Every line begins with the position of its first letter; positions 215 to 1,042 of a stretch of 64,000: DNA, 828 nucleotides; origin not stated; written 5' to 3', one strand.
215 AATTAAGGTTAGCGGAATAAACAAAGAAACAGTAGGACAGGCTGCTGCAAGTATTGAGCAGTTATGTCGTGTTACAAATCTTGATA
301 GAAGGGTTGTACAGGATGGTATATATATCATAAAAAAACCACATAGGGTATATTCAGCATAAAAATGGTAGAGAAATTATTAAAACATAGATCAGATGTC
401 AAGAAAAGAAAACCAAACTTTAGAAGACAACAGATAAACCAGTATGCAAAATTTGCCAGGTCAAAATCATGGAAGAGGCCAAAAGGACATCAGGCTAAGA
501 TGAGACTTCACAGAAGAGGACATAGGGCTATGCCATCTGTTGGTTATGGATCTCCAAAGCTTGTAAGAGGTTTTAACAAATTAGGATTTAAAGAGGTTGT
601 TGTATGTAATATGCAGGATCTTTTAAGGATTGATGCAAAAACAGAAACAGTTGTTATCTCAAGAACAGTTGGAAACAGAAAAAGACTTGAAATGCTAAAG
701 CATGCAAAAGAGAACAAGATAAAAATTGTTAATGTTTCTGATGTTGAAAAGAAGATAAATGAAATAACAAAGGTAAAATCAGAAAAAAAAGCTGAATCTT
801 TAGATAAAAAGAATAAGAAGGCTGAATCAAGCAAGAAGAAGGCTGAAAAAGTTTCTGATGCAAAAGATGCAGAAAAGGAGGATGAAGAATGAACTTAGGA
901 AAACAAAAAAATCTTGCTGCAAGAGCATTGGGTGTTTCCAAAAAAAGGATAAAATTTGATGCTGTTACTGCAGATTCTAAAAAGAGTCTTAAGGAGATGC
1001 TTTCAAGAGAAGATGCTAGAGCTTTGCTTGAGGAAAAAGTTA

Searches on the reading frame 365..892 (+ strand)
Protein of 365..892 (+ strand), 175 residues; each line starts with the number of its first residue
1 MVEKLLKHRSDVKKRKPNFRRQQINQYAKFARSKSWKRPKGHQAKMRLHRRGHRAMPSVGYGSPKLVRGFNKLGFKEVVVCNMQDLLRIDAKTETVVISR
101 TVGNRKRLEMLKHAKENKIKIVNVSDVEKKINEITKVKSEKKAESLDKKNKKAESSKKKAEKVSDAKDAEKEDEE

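Call 81: find_encoding_contigs(protein=window:365-892:+, flank=10000, max_places=1)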
Protein window:365-892:+ (175 aa): 12 contigs read that carry it; 1 place shown.
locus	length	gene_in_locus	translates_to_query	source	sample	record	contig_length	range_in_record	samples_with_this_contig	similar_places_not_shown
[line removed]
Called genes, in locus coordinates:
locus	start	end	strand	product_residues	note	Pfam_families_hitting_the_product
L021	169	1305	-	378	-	-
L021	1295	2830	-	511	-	-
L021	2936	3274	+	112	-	PF00366:Ribosomal_S17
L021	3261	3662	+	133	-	PF00238:Ribosomal_L14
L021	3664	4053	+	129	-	PF16906:Ribosomal_L26, PF00467:KOW (weak)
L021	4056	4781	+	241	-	PF08071:RS4NT, PF00900:Ribosomal_S4e (weak)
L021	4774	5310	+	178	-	PF00281:Ribosomal_L5, PF00673:Ribosomal_L5_C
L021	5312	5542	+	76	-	PF00253:Ribosomal_S14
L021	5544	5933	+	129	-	PF00410:Ribosomal_S8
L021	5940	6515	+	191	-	PF00347:Ribosomal_L6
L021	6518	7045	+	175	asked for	PF01655:Ribosomal_L32e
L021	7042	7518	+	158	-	PF01280:Ribosomal_L19e, PF25476:Ribosomal_L19e_C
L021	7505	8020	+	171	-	PF17144:Ribosomal_L5e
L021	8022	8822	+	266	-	PF00333:Ribosomal_S5, PF03719:Ribosomal_S5_C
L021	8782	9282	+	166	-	PF00327:Ribosomal_L30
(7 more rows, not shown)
